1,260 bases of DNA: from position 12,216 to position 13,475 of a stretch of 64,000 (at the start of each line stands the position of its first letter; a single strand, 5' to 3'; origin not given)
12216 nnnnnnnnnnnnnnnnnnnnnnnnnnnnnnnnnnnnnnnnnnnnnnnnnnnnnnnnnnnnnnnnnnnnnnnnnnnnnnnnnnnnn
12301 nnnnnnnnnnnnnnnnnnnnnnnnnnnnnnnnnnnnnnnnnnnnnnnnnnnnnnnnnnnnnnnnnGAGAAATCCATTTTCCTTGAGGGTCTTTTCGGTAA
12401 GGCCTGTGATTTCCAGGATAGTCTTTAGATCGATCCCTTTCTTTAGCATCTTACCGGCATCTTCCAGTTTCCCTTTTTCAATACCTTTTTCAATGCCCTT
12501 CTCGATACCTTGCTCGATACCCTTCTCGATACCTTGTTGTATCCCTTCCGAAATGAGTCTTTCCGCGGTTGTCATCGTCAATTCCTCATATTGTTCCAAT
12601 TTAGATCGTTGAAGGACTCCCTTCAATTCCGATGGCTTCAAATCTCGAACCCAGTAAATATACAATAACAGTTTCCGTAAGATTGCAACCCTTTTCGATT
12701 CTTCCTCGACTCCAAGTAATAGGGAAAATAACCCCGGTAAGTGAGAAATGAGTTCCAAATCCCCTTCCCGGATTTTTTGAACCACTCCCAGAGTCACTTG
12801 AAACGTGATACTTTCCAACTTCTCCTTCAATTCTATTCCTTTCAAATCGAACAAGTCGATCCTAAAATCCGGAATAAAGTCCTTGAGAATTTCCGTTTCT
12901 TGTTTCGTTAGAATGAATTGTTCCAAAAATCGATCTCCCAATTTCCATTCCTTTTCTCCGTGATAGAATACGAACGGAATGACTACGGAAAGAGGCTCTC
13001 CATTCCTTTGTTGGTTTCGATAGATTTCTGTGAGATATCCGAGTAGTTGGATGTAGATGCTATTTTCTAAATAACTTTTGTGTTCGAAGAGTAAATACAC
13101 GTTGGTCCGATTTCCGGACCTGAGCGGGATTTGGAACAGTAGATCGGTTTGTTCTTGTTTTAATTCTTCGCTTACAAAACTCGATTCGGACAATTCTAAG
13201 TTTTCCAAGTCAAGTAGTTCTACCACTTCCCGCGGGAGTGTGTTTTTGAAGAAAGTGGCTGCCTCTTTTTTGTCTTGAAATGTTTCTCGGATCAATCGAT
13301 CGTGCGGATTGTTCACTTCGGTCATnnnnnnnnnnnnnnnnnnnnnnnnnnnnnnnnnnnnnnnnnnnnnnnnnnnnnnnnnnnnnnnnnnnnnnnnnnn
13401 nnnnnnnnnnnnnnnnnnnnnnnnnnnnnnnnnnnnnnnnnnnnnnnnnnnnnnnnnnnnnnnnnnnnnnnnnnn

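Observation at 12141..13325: Rpn/YhgA-like nuclease gene followed by a detached, diverged duplicate of its own C-terminal domain (extragenic RpnS-like antitoxin?)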

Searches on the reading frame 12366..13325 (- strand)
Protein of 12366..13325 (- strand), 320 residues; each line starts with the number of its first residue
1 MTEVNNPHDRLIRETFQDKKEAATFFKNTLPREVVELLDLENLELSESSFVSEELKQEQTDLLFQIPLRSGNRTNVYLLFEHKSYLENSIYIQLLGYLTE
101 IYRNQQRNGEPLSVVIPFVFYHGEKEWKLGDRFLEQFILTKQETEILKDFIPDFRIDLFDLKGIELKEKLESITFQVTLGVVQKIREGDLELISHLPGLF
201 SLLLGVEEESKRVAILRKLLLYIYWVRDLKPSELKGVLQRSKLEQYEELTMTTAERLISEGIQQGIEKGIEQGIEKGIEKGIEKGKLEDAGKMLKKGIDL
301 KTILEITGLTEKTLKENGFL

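Call 5: search_protein_families(library=pfam, proteins=[window:12366-13325:-], max_evalue=1)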
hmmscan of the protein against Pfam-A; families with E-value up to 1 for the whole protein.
window:12366-13325:- (320 aa): 4 families
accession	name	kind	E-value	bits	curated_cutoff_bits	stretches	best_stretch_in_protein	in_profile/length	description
PF04754.18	Transposase_31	-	1.9e-62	210.9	21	1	6-208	1-200/203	Putative transposase, YhgA-like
PF02796.21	HTH_7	-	0.067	13.8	23.8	1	286-314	10-38/45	Helix-turn-helix domain of resolvase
PF09811.14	Yae1_N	-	0.078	13.1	27.5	1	259-286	7-34/39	Essential protein Yae1, N terminal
PF02251.23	PA28_N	-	0.46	11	21.2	0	19-40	15-36/61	Proteasome activator PA28, N-terminal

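Call 7: find_homologous_proteins(query=window:12366-13325:-)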
Query window:12366-13325:- (320 aa): 1853 proteins with E <= 0.001 among 8000 candidates; the best 120 are listed.
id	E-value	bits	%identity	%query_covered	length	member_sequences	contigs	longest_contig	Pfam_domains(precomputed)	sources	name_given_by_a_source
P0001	5.2e-179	612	89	100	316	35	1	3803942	PF04754.19,PF27070.1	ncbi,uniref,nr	ncbi:Rpn family recombination-promoting nuclease/putative transposase [Leptospira mayottensis]|unire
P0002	1.1e-178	611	91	100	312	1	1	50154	PF04754.19,PF27070.1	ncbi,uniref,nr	ncbi:hypothetical protein LEP1GSC188_3105 [Leptospira weilii serovar Topaz str. LT2116]|uniref:Trans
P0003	1.9e-173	594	91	100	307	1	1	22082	PF04754.19,PF27070.1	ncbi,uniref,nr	ncbi:Rpn family recombination-promoting nuclease/putative transposase [Leptospira weilii]|uniref:Rpn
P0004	4.9e-171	586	90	100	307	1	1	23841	PF04754.19,PF27070.1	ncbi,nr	ncbi:transposase [Leptospira weilii serovar Heyan]|nr:Rpn family recombination-promoting nuclease/pu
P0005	7.5e-164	562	84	100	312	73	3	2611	PF04754.19,PF27070.1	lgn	-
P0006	7.8e-164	562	84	100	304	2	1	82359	PF04754.19,PF27070.1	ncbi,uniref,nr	ncbi:Rpn family recombination-promoting nuclease/putative transposase [Leptospira borgpetersenii]|un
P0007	2.6e-162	557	84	100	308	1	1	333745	PF04754.19,PF27070.1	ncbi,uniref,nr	ncbi:Rpn family recombination-promoting nuclease/putative transposase [Leptospira weilii]|uniref:Rpn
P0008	3.5e-162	557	84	100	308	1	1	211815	PF04754.19,PF27070.1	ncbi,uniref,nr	ncbi:hypothetical protein LEP1GSC036_4272 [Leptospira weilii str. 2006001853]|uniref:Transposase (pu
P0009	5.6e-162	556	83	100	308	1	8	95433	PF04754.19,PF27070.1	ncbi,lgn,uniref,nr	ncbi:Rpn family recombination-promoting nuclease/putative transposase [Leptospira interrogans]|unire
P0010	6.3e-162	556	83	100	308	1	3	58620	PF04754.19,PF27070.1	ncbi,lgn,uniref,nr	ncbi:Rpn family recombination-promoting nuclease/putative transposase [Leptospira interrogans]|unire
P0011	7.5e-162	556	83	100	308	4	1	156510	PF04754.19,PF27070.1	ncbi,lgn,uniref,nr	ncbi:Rpn family recombination-promoting nuclease/putative transposase [Leptospira alexanderi]|uniref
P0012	1.4e-161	555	83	100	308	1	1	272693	PF04754.19,PF27070.1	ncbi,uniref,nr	ncbi:Rpn family recombination-promoting nuclease/putative transposase [Leptospira weilii]|uniref:Tra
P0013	1.6e-161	555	83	100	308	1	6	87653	PF04754.19,PF27070.1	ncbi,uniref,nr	ncbi:Rpn family recombination-promoting nuclease/putative transposase [Leptospira weilii]|uniref:Rpn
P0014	2.5e-161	554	83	100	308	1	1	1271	PF04754.19,PF27070.1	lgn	-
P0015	2.8e-161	554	83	100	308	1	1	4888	PF04754.19,PF27070.1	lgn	-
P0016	8.3e-161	552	83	100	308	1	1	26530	PF04754.19,PF27070.1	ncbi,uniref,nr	ncbi:Rpn family recombination-promoting nuclease/putative transposase [Leptospira interrogans]|unire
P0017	1.1e-160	552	83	100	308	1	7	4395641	PF04754.19,PF27070.1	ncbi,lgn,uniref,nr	ncbi:Rpn family recombination-promoting nuclease/putative transposase [Leptospira interrogans]|unire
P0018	1.1e-160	552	83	100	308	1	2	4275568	PF04754.19,PF27070.1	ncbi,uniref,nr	ncbi:Rpn family recombination-promoting nuclease/putative transposase [Leptospira weilii]|uniref:Rpn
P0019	1.2e-160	552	83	100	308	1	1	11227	PF04754.19,PF27070.1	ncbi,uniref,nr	ncbi:Rpn family recombination-promoting nuclease/putative transposase [Leptospira interrogans]|unire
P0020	1.8e-160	551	83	100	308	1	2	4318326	PF04754.19,PF27070.1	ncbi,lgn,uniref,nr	ncbi:Rpn family recombination-promoting nuclease/putative transposase [Leptospira interrogans]|unire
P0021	7.8e-160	549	82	100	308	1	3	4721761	PF04754.19,PF27070.1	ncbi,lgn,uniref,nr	ncbi:Rpn family recombination-promoting nuclease/putative transposase [Leptospira interrogans]|unire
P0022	1.8e-159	548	83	100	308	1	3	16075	PF04754.19,PF27070.1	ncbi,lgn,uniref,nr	ncbi:Rpn family recombination-promoting nuclease/putative transposase [Leptospira interrogans]|unire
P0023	2.5e-159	548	82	100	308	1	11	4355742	PF04754.19,PF27070.1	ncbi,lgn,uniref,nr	ncbi:Rpn family recombination-promoting nuclease/putative transposase [Leptospira interrogans]|unire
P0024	8.5e-158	542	84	97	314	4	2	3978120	PF04754.19,PF27070.1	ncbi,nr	ncbi:Rpn family recombination-promoting nuclease/putative transposase [Leptospira weilii]|nr:Rpn fam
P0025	2.1e-157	541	82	100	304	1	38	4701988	PF04754.19,PF27070.1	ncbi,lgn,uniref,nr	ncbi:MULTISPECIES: Rpn family recombination-promoting nuclease/putative transposase [Leptospira]|uni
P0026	2.9e-157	541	82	100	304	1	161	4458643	PF04754.19,PF27070.1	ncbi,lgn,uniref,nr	ncbi:Rpn family recombination-promoting nuclease/putative transposase [Leptospira interrogans]|unire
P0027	3.1e-157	541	82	100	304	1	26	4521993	PF04754.19,PF27070.1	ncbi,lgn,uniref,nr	ncbi:hypothetical protein LEP1GSC034_4893 [Leptospira interrogans str. 2003000735]|uniref:Transposas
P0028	3.6e-157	540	82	100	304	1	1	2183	PF04754.19,PF27070.1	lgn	-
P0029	4.9e-157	540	82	100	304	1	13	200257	PF04754.19,PF27070.1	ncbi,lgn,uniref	ncbi:Rpn family recombination-promoting nuclease/putative transposase [Leptospira interrogans]|unire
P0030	5.6e-157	540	82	100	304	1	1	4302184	PF04754.19,PF27070.1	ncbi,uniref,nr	ncbi:Rpn family recombination-promoting nuclease/putative transposase [Leptospira interrogans]|unire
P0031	9.2e-157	539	82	100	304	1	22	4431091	PF04754.19,PF27070.1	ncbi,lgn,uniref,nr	ncbi:Rpn family recombination-promoting nuclease/putative transposase [Leptospira interrogans]|unire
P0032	1.2e-156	539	97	81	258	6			PF04754.19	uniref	uniref:Rpn family recombination-promoting nuclease/putative transposase n=1 Tax=Leptospira weilii Ta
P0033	1.6e-156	538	82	100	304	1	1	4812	PF04754.19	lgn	-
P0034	4.4e-156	537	82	100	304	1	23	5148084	PF04754.19,PF27070.1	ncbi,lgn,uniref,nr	ncbi:Rpn family recombination-promoting nuclease/putative transposase [Leptospira interrogans]|unire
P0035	4.0e-155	534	82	100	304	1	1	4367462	PF04754.19,PF27070.1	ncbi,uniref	ncbi:Rpn family recombination-promoting nuclease/putative transposase [Leptospira interrogans serova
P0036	4.2e-155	534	82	100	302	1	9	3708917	PF04754.19,PF27070.1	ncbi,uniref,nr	ncbi:Rpn family recombination-promoting nuclease/putative transposase [Leptospira borgpetersenii]|un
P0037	9.1e-155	533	81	100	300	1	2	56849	PF04754.19,PF27070.1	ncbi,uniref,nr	ncbi:hypothetical protein LEP1GSC013_1831 [Leptospira interrogans serovar Valbuzzi str. Duyster]|uni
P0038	4.5e-153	527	80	100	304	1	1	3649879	PF04754.19,PF27070.1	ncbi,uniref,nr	ncbi:transposase [Leptospira borgpetersenii serovar Hardjo]|uniref:Rpn family recombination-promotin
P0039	7.2e-152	523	79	100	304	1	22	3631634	PF04754.19,PF27070.1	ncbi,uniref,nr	ncbi:Rpn family recombination-promoting nuclease/putative transposase [Leptospira borgpetersenii ser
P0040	1.2e-149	516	81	97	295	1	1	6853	PF04754.19,PF27070.1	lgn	-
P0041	2.9e-149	514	84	93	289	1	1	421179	PF04754.19,PF27070.1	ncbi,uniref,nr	ncbi:Rpn family recombination-promoting nuclease/putative transposase [Leptospira weilii]|uniref:Rpn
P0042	1.2e-148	512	81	95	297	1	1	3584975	PF04754.19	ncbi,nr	ncbi:Rpn family recombination-promoting nuclease/putative transposase [Leptospira borgpetersenii]|nr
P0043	9.4e-147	506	83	93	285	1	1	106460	PF04754.19,PF27070.1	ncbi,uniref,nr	ncbi:Rpn family recombination-promoting nuclease/putative transposase [Leptospira weilii]|uniref:Rpn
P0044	1.3e-144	499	76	99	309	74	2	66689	PF04754.19,PF27070.1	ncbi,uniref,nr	ncbi:Rpn family recombination-promoting nuclease/putative transposase [Leptospira santarosai]|uniref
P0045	3.0e-141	488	81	93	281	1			PF04754.19,PF27070.1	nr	nr:Rpn family recombination-promoting nuclease/putative transposase [Leptospira interrogans]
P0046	2.0e-134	466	95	71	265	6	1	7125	PF04754.19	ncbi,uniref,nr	ncbi:transposase, YhgA-like family [Leptospira alexanderi serovar Manhao 3 str. L 60]|uniref:Transpo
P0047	3.7e-125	435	69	100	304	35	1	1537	PF04754.19,PF27070.1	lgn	-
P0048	6.6e-125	435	69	100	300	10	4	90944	PF04754.19,PF27070.1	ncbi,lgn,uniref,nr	ncbi:Rpn family recombination-promoting nuclease/putative transposase [Leptospira kirschneri]|uniref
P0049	1.8e-123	430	65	100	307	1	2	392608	PF04754.19,PF27070.1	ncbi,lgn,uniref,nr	ncbi:hypothetical protein LEP1GSC060_3358 [Leptospira weilii serovar Ranarum str. ICFT]|uniref:Trans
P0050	2.2e-123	429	87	71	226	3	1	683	PF04754.19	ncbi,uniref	ncbi:Rpn family recombination-promoting nuclease/putative transposase, partial [Leptospira borgpeter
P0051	2.3e-118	413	67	100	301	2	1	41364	PF04754.19,PF27070.1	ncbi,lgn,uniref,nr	ncbi:Rpn family recombination-promoting nuclease/putative transposase [Leptospira alstonii]|uniref:R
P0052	1.3e-109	384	80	73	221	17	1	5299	PF04754.19,PF27070.1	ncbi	ncbi:transposase, partial [Leptospira interrogans serovar Lai]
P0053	8.1e-104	365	92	43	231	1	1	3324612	PF04754.19,PF27070.1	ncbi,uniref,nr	ncbi:Rpn family recombination-promoting nuclease/putative transposase [Leptospira borgpetersenii]|un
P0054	2.0e-102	361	57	100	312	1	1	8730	PF04754.19,PF27070.1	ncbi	-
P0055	1.4e-101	358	57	99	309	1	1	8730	PF04754.19,PF27070.1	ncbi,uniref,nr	ncbi:Rpn family recombination-promoting nuclease/putative transposase [Leptospira noguchii]|uniref:R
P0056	6.2e-101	356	57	99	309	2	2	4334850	PF04754.19,PF27070.1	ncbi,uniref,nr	ncbi:Rpn family recombination-promoting nuclease/putative transposase [Leptospira noguchii]|uniref:R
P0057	6.4e-100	352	57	99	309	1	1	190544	PF04754.19,PF27070.1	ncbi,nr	ncbi:Rpn family recombination-promoting nuclease/putative transposase [Leptospira noguchii]|nr:Rpn f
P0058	2.4e-98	347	54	99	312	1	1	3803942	PF04754.19,PF27070.1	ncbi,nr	ncbi:transposase [Leptospira mayottensis]|nr:transposase [Leptospira mayottensis]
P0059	5.8e-98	346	54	99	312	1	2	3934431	PF04754.19,PF27070.1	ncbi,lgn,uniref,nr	ncbi:Rpn family recombination-promoting nuclease/putative transposase [Leptospira mayottensis]|unire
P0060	7.9e-98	346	55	99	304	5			PF04754.19,PF27070.1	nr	nr:Rpn family recombination-promoting nuclease/putative transposase [Leptospira noguchii]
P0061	8.5e-98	345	54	99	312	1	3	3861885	PF04754.19,PF27070.1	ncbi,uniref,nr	ncbi:Rpn family recombination-promoting nuclease/putative transposase [Leptospira mayottensis]|unire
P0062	8.6e-98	345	55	100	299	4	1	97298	PF04754.19,PF27070.1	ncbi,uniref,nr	ncbi:Rpn family recombination-promoting nuclease/putative transposase [Leptospira noguchii]|uniref:R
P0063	1.7e-97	345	55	98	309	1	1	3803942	PF04754.19,PF27070.1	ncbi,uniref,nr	ncbi:Rpn family recombination-promoting nuclease/putative transposase [Leptospira mayottensis]|unire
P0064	2.2e-97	344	55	100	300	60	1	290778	PF04754.19,PF27070.1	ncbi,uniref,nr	ncbi:Rpn family recombination-promoting nuclease/putative transposase [Leptospira santarosai]|uniref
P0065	3.4e-97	344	53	100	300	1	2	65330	PF04754.19,PF27070.1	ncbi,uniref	ncbi:Rpn family recombination-promoting nuclease/putative transposase [Leptospira interrogans]|unire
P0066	4.0e-97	343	55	98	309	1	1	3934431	PF04754.19,PF27070.1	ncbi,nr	ncbi:Rpn family recombination-promoting nuclease/putative transposase [Leptospira mayottensis]|nr:Rp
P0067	4.2e-97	343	53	100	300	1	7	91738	PF04754.19,PF27070.1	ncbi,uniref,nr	ncbi:hypothetical protein LEP1GSC151_5837 [Leptospira interrogans serovar Grippotyphosa str. LT2186]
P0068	5.0e-97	343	56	99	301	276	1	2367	PF04754.19,PF27070.1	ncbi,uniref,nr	ncbi:Rpn family recombination-promoting nuclease/putative transposase [Leptospira noguchii]|uniref:R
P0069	5.9e-97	343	53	100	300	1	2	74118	PF04754.19,PF27070.1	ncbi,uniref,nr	ncbi:Rpn family recombination-promoting nuclease/putative transposase (plasmid) [Leptospira interrog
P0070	5.9e-97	343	54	98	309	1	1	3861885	PF04754.19,PF27070.1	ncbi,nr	ncbi:Rpn family recombination-promoting nuclease/putative transposase [Leptospira mayottensis]|nr:Rp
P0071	1.1e-96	342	55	98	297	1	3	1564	PF04754.19,PF27070.1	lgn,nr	nr:Rpn family recombination-promoting nuclease/putative transposase [Leptospira kirschneri]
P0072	1.3e-96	342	55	99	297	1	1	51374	PF04754.19,PF27070.1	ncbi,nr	ncbi:Rpn family recombination-promoting nuclease/putative transposase (plasmid) [Leptospira noguchii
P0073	1.8e-96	341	55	100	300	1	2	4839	PF04754.19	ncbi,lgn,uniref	ncbi:Rpn family recombination-promoting nuclease/putative transposase [Leptospira alexanderi]|uniref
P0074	2.0e-96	341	54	100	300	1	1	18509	PF04754.19,PF27070.1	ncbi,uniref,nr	ncbi:Rpn family recombination-promoting nuclease/putative transposase [Leptospira noguchii]|uniref:R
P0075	2.6e-96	341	53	100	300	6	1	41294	PF04754.19,PF27070.1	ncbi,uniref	ncbi:Rpn family recombination-promoting nuclease/putative transposase [Leptospira noguchii]|uniref:R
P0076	2.6e-96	341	54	98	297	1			PF04754.19,PF27070.1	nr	nr:Rpn family recombination-promoting nuclease/putative transposase [Leptospira interrogans]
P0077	2.8e-96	341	83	59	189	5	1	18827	PF04754.19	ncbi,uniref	ncbi:Rpn family recombination-promoting nuclease/putative transposase [Leptospira interrogans]|unire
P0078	3.1e-96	340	54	98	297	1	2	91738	PF04754.19,PF27070.1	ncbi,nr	ncbi:Rpn family recombination-promoting nuclease/putative transposase [Leptospira interrogans]|nr:Rp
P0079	4.4e-96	340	54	98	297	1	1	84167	PF04754.19,PF27070.1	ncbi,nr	ncbi:Rpn family recombination-promoting nuclease/putative transposase (plasmid) [Leptospira interrog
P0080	9.1e-96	339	53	100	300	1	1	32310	PF04754.19,PF27070.1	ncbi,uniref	ncbi:Rpn family recombination-promoting nuclease/putative transposase [Leptospira interrogans]|unire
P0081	1.0e-95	339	53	100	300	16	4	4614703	PF04754.19,PF27070.1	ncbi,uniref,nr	ncbi:conserved hypothetical protein [Leptospira interrogans serovar Manilae]|uniref:Transposase (put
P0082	1.1e-95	339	54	99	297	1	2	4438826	PF04754.19,PF27070.1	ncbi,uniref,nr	ncbi:Rpn family recombination-promoting nuclease/putative transposase [Leptospira noguchii]|uniref:R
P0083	1.3e-95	338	55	99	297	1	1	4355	PF04754.19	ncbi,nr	ncbi:Rpn family recombination-promoting nuclease/putative transposase [Leptospira alexanderi]|nr:Rpn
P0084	1.5e-95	338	54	99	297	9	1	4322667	PF04754.19,PF27070.1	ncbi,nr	ncbi:Rpn family recombination-promoting nuclease/putative transposase [Leptospira noguchii]|nr:Rpn f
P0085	1.8e-95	338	53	99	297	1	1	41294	PF04754.19,PF27070.1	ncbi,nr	ncbi:Rpn family recombination-promoting nuclease/putative transposase (plasmid) [Leptospira noguchii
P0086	1.9e-95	338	53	100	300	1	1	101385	PF04754.19,PF27070.1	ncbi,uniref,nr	ncbi:Rpn family recombination-promoting nuclease/putative transposase (plasmid) [Leptospira interrog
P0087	4.0e-95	337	55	99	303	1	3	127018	PF04754.19,PF27070.1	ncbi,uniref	ncbi:Rpn family recombination-promoting nuclease/putative transposase [Leptospira noguchii]|uniref:R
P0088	4.3e-95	337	53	99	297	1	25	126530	PF04754.19,PF27070.1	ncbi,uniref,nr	ncbi:Rpn family recombination-promoting nuclease/putative transposase [Leptospira interrogans]|unire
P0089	5.9e-95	336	53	99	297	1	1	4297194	PF04754.19,PF27070.1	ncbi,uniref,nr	ncbi:Rpn family recombination-promoting nuclease/putative transposase [Leptospira noguchii]|uniref:R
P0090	1.2e-94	335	53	100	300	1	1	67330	PF04754.19,PF27070.1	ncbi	ncbi:Rpn family recombination-promoting nuclease/putative transposase [Leptospira noguchii]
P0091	2.0e-94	334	54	99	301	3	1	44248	PF04754.19,PF27070.1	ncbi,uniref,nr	ncbi:hypothetical protein LEP1GSC024_0390 [Leptospira noguchii str. 2001034031]|uniref:Transposase (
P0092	2.5e-94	334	53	99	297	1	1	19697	PF04754.19,PF27070.1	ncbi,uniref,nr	ncbi:Rpn family recombination-promoting nuclease/putative transposase [Leptospira interrogans]|unire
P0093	5.3e-94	333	53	99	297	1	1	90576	PF04754.19,PF27070.1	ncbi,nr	ncbi:Rpn family recombination-promoting nuclease/putative transposase [Leptospira noguchii]|nr:Rpn f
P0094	5.9e-94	333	53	100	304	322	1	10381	PF04754.19,PF27070.1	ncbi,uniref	ncbi:Rpn family recombination-promoting nuclease/putative transposase [Leptospira interrogans]|unire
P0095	1.1e-93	332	54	100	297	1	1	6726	PF04754.19,PF27070.1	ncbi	-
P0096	2.4e-93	331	54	99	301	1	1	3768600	PF04754.19,PF27070.1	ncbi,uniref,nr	ncbi:Uncharacterized protein XB16_0081 [Leptospira santarosai]|uniref:Transposase (putative) YhgA-li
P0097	1.1e-92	329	53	100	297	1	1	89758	PF04754.19,PF27070.1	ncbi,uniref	ncbi:Rpn family recombination-promoting nuclease/putative transposase [Leptospira noguchii]|uniref:R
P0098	1.3e-92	328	54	100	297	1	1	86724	PF04754.19,PF27070.1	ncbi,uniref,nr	ncbi:transposase [Leptospira kirschneri serovar Pomona]|uniref:Transposase n=2 Tax=Leptospira kirsch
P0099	2.5e-92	328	55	100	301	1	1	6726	PF04754.19,PF27070.1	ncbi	-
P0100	3.9e-92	327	53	100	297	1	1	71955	PF04754.19,PF27070.1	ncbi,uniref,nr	ncbi:hypothetical protein LEP1GSC186_3254 [Leptospira noguchii serovar Autumnalis str. ZUN142]|unire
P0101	4.1e-92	327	53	99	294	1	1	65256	PF04754.19,PF27070.1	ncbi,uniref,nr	ncbi:Rpn family recombination-promoting nuclease/putative transposase [Leptospira noguchii]|uniref:R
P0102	8.3e-92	326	53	99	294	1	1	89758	PF04754.19,PF27070.1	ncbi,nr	ncbi:Rpn family recombination-promoting nuclease/putative transposase (plasmid) [Leptospira noguchii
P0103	9.9e-92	326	54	99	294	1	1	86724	PF04754.19,PF27070.1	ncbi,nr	ncbi:Rpn family recombination-promoting nuclease/putative transposase [Leptospira kirschneri]|nr:Rpn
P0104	3.0e-91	324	53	99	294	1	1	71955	PF04754.19,PF27070.1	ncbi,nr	ncbi:Rpn family recombination-promoting nuclease/putative transposase [Leptospira noguchii]|nr:Rpn f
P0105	6.0e-91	323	57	84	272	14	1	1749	PF04754.19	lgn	-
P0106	2.7e-89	318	54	94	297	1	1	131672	PF04754.19,PF27070.1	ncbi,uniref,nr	ncbi:hypothetical protein LEP1GSC125_1045 [Leptospira mayottensis 200901122]|uniref:Transposase (put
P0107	8.9e-89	316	53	96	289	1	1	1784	PF04754.19,PF27070.1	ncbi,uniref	ncbi:Rpn family recombination-promoting nuclease/putative transposase [Leptospira interrogans]|unire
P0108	2.3e-87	311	82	60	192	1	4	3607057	PF04754.19,PF27070.1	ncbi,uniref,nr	ncbi:Rpn family recombination-promoting nuclease/putative transposase [Leptospira borgpetersenii]|un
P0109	8.0e-86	306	53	92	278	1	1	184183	PF04754.19,PF27070.1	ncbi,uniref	ncbi:Rpn family recombination-promoting nuclease/putative transposase [Leptospira kirschneri]|uniref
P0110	8.7e-86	306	71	69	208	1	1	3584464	PF04754.19,PF27070.1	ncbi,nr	ncbi:transposase [Leptospira borgpetersenii serovar Hardjo]|nr:transposase [Leptospira borgpeterseni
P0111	1.3e-84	302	52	92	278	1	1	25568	PF04754.19,PF27070.1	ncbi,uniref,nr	ncbi:Rpn family recombination-promoting nuclease/putative transposase [Leptospira interrogans]|unire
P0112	4.4e-84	300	52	92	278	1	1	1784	PF04754.19,PF27070.1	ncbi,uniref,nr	ncbi:Rpn family recombination-promoting nuclease/putative transposase [Leptospira interrogans]|unire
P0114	1.0e-82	296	61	72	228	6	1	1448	PF04754.19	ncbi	ncbi:Rpn family recombination-promoting nuclease/putative transposase, partial [Leptospira noguchii]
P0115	3.1e-82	294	50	100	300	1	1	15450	PF04754.19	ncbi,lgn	-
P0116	2.8e-81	291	58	75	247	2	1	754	PF04754.19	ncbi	ncbi:transposase, partial [Leptospira interrogans serovar Bataviae]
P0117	8.3e-79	283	77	60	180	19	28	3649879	PF04754.19,PF27070.1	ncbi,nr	ncbi:Rpn family recombination-promoting nuclease/putative transposase [Leptospira borgpetersenii ser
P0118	4.6e-77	277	60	73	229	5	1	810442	PF04754.19,PF27070.1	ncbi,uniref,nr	ncbi:hypothetical protein LEP1GSC047_2514 [Leptospira inadai serovar Lyme str. 10]|uniref:Transposas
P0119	9.6e-77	276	52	89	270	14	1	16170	PF04754.19,PF27070.1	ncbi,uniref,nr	ncbi:Rpn family recombination-promoting nuclease/putative transposase [Leptospira interrogans]|unire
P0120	1.6e-74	269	47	100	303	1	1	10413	PF04754.19,PF27070.1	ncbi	-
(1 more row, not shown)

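Call 11: find_encoding_contigs(protein=P0003, flank=6000, max_places=4)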
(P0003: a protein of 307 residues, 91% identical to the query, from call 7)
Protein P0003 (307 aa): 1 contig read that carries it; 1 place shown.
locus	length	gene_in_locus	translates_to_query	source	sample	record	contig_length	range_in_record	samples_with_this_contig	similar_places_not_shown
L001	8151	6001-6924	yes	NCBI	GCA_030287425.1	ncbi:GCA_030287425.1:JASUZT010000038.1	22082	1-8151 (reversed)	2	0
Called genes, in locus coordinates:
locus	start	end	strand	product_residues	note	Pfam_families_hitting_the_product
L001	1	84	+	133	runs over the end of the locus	PF01381:HTH_3 (weak)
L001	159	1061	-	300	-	PF16927:HisKA_7TM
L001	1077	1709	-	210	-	-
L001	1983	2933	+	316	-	-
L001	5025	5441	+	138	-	PF13276:HTH_21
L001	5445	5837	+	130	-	PF00665:rve, PF13683:rve_3, PF13333:rve_2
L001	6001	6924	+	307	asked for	PF04754:Transposase_31, PF27070:HTH_Rpn_C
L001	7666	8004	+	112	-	-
